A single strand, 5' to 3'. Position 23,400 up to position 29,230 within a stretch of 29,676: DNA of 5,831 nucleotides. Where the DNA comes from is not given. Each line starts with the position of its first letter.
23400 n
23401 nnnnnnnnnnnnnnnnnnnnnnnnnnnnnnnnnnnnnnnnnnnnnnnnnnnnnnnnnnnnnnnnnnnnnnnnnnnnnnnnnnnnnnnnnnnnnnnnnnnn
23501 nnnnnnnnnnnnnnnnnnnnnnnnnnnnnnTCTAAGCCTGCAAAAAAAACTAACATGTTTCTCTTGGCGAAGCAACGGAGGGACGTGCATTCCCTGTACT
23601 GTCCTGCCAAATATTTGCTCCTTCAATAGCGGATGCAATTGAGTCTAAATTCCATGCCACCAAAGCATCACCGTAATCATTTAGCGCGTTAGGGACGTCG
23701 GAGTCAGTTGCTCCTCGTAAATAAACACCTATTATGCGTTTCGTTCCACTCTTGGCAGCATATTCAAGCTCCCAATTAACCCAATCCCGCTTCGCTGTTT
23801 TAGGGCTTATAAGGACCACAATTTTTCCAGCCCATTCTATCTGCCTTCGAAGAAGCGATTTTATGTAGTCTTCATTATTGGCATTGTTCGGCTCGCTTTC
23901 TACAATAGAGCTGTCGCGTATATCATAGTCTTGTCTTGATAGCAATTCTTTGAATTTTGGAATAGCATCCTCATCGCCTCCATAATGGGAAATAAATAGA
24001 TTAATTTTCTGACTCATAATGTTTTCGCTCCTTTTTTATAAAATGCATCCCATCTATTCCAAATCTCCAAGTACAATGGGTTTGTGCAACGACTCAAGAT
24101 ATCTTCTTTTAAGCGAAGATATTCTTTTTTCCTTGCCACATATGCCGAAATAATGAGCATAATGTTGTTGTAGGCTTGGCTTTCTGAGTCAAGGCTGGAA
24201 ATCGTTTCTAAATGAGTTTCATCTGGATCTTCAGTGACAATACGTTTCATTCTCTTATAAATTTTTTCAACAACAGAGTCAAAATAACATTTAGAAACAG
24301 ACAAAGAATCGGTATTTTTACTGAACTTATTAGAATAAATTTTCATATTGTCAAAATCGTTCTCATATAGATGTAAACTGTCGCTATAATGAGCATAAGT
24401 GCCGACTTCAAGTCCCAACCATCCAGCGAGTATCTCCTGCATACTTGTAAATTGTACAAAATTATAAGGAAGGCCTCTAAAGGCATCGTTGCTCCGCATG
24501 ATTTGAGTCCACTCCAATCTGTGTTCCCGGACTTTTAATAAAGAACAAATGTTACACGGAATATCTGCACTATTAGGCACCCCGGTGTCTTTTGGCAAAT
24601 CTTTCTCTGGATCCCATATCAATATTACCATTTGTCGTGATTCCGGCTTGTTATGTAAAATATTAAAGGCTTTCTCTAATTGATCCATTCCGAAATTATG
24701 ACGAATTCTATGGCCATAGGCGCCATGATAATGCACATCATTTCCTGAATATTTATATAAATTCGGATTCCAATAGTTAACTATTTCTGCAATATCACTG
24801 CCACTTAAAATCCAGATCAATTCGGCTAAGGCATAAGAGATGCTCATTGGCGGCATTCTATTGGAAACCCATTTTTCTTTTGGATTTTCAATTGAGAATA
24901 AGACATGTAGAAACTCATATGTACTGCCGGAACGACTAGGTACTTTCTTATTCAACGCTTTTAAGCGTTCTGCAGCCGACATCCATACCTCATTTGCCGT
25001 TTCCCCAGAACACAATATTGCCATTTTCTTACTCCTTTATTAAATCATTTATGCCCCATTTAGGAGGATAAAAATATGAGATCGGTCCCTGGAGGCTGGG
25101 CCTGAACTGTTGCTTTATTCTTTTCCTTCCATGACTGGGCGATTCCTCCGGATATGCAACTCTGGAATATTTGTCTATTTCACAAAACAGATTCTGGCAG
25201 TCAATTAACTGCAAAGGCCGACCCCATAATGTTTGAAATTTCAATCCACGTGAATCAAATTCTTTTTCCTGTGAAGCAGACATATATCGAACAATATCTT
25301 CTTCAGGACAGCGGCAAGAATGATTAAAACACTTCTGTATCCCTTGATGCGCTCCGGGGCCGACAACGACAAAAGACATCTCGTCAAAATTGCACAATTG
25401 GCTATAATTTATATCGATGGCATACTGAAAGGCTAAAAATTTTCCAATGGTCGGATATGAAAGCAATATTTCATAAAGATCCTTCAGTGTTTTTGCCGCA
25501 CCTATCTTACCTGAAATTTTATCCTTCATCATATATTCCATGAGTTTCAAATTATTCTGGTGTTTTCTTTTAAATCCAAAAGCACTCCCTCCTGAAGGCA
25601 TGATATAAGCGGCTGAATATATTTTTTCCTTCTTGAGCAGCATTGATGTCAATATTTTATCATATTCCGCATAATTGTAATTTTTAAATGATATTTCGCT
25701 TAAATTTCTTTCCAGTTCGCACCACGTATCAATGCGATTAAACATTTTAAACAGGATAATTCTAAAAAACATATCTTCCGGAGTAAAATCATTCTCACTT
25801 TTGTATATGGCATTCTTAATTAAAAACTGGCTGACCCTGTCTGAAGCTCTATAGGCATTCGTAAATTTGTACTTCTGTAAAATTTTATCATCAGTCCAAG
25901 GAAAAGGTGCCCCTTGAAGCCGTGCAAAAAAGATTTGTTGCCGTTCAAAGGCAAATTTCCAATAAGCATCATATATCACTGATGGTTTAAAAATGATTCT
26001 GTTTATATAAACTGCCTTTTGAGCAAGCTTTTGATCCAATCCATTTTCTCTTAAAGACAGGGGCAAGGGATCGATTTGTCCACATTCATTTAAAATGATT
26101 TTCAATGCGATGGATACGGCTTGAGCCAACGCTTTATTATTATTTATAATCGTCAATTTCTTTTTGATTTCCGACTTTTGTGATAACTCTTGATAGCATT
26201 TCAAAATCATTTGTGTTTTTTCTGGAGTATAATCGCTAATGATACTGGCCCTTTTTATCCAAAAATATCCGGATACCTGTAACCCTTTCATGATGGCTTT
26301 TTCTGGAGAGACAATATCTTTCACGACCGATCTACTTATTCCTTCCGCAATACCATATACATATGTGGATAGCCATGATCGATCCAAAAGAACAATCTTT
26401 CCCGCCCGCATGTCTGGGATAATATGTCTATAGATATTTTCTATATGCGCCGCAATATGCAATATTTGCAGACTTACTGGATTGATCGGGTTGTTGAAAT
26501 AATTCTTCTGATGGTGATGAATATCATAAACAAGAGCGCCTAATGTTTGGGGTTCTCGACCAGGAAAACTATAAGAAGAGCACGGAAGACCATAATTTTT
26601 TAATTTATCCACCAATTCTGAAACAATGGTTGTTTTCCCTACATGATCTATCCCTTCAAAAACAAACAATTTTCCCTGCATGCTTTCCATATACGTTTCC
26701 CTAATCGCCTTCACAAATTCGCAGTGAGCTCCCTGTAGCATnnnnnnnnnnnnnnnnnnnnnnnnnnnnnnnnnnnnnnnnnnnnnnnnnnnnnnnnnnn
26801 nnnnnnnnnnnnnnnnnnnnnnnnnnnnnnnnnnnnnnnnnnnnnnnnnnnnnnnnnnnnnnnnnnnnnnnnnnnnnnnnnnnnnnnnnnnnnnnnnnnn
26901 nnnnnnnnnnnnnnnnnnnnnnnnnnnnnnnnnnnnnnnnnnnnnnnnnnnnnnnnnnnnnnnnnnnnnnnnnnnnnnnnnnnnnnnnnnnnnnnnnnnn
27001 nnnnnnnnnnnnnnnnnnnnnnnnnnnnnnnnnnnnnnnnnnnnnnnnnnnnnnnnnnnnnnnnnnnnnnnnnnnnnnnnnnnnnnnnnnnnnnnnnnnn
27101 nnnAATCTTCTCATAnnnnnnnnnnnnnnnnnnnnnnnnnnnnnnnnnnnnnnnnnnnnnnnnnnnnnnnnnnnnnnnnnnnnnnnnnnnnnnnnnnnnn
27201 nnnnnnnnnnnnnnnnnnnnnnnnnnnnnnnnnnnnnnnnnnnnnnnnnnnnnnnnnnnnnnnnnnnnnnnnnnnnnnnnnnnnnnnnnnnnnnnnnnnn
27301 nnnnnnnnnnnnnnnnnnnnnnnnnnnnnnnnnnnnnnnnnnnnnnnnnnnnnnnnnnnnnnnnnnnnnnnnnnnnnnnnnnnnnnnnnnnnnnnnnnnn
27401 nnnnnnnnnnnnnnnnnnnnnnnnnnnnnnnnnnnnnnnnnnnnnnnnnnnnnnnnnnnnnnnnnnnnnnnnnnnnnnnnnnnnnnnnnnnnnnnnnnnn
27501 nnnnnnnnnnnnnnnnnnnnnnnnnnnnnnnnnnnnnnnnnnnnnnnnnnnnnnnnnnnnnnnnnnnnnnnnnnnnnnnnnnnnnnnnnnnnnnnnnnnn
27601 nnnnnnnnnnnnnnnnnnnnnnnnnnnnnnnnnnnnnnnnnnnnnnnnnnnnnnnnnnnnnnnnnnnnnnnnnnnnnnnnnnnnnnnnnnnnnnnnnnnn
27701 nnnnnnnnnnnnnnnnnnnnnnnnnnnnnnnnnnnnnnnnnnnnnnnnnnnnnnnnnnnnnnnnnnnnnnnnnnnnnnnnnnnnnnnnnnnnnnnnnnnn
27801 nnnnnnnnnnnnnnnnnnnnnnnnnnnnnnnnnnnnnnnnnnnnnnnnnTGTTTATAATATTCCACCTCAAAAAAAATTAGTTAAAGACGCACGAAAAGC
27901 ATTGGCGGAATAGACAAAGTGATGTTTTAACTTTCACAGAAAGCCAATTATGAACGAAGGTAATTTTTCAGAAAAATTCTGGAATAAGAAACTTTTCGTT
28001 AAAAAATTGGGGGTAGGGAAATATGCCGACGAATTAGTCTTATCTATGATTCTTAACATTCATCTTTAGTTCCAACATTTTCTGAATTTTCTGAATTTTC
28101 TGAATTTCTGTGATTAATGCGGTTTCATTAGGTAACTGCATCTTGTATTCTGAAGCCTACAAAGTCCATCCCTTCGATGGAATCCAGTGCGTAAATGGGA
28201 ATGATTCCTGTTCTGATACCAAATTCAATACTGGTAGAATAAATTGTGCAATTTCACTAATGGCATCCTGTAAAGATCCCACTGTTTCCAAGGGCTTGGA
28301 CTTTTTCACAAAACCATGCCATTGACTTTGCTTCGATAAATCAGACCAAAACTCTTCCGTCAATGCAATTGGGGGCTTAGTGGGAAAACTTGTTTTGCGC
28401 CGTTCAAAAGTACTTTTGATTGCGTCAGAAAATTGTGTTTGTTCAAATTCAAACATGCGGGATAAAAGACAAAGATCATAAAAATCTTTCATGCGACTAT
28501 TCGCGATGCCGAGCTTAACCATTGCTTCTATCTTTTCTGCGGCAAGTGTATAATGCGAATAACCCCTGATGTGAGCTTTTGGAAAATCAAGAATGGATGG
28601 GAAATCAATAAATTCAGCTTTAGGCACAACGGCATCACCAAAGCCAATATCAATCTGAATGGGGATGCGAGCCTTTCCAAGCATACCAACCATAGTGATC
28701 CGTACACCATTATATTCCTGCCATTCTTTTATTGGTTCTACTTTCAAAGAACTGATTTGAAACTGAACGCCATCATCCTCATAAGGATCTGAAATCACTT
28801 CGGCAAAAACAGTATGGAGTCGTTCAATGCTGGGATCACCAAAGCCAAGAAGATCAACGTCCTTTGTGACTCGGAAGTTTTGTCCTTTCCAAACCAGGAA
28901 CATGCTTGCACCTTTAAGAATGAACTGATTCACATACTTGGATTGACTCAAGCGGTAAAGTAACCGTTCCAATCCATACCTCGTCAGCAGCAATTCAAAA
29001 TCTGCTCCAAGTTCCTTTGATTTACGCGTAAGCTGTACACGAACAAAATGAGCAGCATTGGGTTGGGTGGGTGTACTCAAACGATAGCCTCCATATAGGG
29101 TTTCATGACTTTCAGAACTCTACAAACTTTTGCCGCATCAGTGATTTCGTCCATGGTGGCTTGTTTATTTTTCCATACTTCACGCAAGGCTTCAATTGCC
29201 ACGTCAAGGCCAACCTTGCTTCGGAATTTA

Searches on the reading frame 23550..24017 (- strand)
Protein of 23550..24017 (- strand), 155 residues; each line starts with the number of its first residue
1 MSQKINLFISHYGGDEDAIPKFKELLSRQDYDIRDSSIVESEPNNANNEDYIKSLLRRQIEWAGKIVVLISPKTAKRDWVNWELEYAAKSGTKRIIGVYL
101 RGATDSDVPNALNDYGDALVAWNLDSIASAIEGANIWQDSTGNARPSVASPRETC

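Call 4: search_protein_families(library=pfam, proteins=[window:23550-24017:-], max_evalue=0.01)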
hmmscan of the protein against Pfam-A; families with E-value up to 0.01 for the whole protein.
window:23550-24017:- (155 aa): 2 families
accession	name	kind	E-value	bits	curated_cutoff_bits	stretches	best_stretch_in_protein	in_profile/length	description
PF08937.16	ThsB_TIR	-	4.5e-21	75.6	21.2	1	8-104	1-99/100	Thoeris protein ThsB, TIR-like domain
PF13676.11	TIR_2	-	8.1e-08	33.2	28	1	8-109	2-98/122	TIR domain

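Call 5: search_protein_families(library=padloc, proteins=[window:23550-24017:-], max_evalue=0.01)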
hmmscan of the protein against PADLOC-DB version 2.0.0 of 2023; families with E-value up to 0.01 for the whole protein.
window:23550-24017:- (155 aa): 14 families
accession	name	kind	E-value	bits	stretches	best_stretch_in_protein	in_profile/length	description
PDLC00418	ThsB1|ThsB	-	2.6e-50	168.3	1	1-155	1-155/155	TIR-like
PDLC04688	PDC-M50B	-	2.2e-10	39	1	31-106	34-106/162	-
PDLC00436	ThsB1|ThsB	-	1.8e-09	35.3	1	3-98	34-125/183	TIR-like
PDLC00431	ThsB1|ThsB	-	2.1e-09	36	1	42-107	42-106/162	TIR-like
PDLC00429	ThsB1|ThsB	-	1e-08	33.5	1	31-133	34-138/167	TIR-like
PDLC00433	ThsB1|ThsB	-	5.3e-08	31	1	46-106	43-102/164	TIR-like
PDLC00425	ThsB1|ThsB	-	1.8e-07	28.6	1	3-117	250-364/389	TIR-like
PDLC00423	ThsB1|ThsB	-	4.7e-06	24.4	1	2-92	33-122/190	TIR-like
PDLC00428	ThsB1|ThsB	-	6.8e-06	24.6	1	23-93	32-106/219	TIR-like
PDLC00426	ThsB1|ThsB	-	8.1e-06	23.4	1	5-96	238-329/352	TIR-like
PDLC00422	ThsB1|ThsB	-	2.3e-05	22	1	3-87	39-123/194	TIR-like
PDLC00419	ThsB1|ThsB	-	5.3e-05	21.1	1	5-89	28-110/165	TIR-like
PDLC00421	ThsB1|ThsB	-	0.00026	18.8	1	46-108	57-120/180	TIR-like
PDLC00437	ThsB1|ThsB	-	0.00056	18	1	50-99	27-74/129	TIR-like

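Call 6: search_protein_families(library=ncbifam, proteins=[window:23550-24017:-], max_evalue=0.01)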
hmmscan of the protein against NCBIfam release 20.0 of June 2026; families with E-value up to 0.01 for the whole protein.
window:23550-24017:- (155 aa): 0 families

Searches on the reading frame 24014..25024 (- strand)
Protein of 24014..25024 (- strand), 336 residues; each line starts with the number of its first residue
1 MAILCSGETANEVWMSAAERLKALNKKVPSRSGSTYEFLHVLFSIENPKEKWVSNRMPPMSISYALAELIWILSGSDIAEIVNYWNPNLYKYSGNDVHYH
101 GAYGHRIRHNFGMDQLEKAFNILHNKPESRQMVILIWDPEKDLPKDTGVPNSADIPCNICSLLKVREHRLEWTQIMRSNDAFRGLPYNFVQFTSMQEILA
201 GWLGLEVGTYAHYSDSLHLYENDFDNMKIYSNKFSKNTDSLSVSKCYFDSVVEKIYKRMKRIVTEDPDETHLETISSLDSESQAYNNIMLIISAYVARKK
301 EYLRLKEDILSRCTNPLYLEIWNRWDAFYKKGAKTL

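Call 4: search_protein_families(library=pfam, proteins=[window:24014-25024:-], max_evalue=0.01)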
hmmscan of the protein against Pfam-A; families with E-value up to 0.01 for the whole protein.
window:24014-25024:- (336 aa): 1 family
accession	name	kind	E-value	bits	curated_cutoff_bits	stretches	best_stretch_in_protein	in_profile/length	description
PF00303.24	Thymidylat_synt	-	9.8e-25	87.6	24.3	1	61-243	51-234/266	Thymidylate synthase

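Call 5: search_protein_families(library=padloc, proteins=[window:24014-25024:-], max_evalue=0.01)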
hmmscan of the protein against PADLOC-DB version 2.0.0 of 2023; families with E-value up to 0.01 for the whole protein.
window:24014-25024:- (336 aa): 0 families

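Call 6: search_protein_families(library=ncbifam, proteins=[window:24014-25024:-], max_evalue=0.01)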
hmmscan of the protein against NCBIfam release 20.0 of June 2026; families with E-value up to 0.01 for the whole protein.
window:24014-25024:- (336 aa): 8 families
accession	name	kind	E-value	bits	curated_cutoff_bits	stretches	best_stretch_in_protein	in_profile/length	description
TIGR03283.1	thy_syn_methano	equivalog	1.9e-25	89.6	174.55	1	11-226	9-200/201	thymidylate synthase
NF002495.0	PRK01827.1-1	equivalog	3e-20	72.9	327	1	59-239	61-240/279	thymidylate synthase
NF002497.0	PRK01827.1-3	equivalog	9.9e-19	67.7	327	1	66-244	56-233/264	thymidylate synthase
TIGR03284.1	thym_sym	equivalog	4.5e-16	58.9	108.35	1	108-245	136-266/296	thymidylate synthase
NF002496.0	PRK01827.1-2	equivalog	4.6e-16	58.8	325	1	108-244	153-287/318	thymidylate synthase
NF002499.0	PRK01827.1-5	equivalog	4.3e-13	49.1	405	1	66-242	56-231/264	thymidylate synthase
NF010393.0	PRK13821.1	equivalog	7.2e-05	21.9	576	1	112-242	154-279/323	thymidylate synthase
NF002498.0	PRK01827.1-4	equivalog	0.00019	20.8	427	1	88-228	95-231/283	thymidylate synthase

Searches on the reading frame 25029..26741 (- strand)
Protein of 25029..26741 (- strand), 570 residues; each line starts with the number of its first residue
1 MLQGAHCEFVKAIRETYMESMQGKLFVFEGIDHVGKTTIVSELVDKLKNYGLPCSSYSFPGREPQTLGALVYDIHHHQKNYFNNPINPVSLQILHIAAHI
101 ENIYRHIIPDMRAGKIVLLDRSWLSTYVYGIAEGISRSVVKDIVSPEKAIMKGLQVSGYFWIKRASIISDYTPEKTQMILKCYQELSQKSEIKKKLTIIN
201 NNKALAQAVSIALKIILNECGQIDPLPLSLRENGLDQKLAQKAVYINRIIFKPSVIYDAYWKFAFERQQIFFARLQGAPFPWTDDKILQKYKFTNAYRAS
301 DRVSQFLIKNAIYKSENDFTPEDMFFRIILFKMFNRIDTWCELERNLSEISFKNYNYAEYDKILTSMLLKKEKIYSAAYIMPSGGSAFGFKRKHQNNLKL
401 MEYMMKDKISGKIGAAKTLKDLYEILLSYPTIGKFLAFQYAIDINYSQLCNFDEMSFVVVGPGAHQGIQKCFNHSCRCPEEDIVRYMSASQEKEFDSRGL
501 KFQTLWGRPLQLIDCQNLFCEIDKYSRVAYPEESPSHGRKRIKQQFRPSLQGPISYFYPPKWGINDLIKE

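Call 4: search_protein_families(library=pfam, proteins=[window:25029-26741:-], max_evalue=0.01)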
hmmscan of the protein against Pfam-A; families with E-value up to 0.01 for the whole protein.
window:25029-26741:- (570 aa): 2 families
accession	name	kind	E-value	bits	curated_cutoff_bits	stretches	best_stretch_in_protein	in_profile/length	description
PF18723.6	HMUDK_hel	-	1.7e-102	343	25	1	256-532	3-278/281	5-hmdU DNA kinase, helical domain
PF02223.23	Thymidylate_kin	-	6.1e-13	49.3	27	1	28-203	1-176/185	Thymidylate kinase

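Call 5: search_protein_families(library=padloc, proteins=[window:25029-26741:-], max_evalue=0.01)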
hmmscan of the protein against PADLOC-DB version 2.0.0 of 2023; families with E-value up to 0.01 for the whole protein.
window:25029-26741:- (570 aa): 3 families
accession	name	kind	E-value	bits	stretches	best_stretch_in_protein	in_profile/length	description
PDLC04690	PDC-M51B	-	4.2e-08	31.1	1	25-147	4-114/191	-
PDLC02911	VakA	-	0.00033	19.3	0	26-47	5-26/163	-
PDLC04476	PDC-M16A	-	0.00048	16.6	1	11-71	14-73/691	-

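Call 6: search_protein_families(library=ncbifam, proteins=[window:25029-26741:-], max_evalue=0.01)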
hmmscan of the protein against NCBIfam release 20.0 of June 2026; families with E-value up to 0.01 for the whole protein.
window:25029-26741:- (570 aa): 3 families
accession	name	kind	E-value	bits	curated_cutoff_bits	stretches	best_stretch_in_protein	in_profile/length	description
TIGR00041.1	DTMP_kinase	equivalog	9.3e-13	48.3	83.25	1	22-151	3-134/196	dTMP kinase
NF005923.0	PRK07933.1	equivalog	1.7e-06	27.6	193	1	25-132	2-106/213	dTMP kinase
NF005250.0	PRK06761.1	equivalog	0.0082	15.2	270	0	21-57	1-37/282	hypothetical protein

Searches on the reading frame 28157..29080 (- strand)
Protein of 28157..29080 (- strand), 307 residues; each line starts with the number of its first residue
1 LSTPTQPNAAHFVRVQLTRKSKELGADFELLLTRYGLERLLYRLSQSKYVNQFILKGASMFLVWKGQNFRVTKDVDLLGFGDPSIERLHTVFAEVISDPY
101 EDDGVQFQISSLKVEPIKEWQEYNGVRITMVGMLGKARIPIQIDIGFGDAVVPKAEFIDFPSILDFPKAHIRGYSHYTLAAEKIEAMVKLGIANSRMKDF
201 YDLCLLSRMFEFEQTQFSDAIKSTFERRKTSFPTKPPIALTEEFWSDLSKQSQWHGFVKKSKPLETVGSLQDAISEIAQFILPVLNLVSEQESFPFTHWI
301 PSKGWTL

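Call 65: search_protein_families(library=pfam, proteins=[window:28157-29080:-], max_evalue=0.001)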
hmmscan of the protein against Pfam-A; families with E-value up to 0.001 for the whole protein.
window:28157-29080:- (307 aa): 1 family
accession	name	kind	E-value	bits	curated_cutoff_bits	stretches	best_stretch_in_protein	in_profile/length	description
PF08843.17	AbiEii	-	9e-46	157.2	22.5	1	39-265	1-227/238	Nucleotidyl transferase AbiEii toxin, Type IV TA system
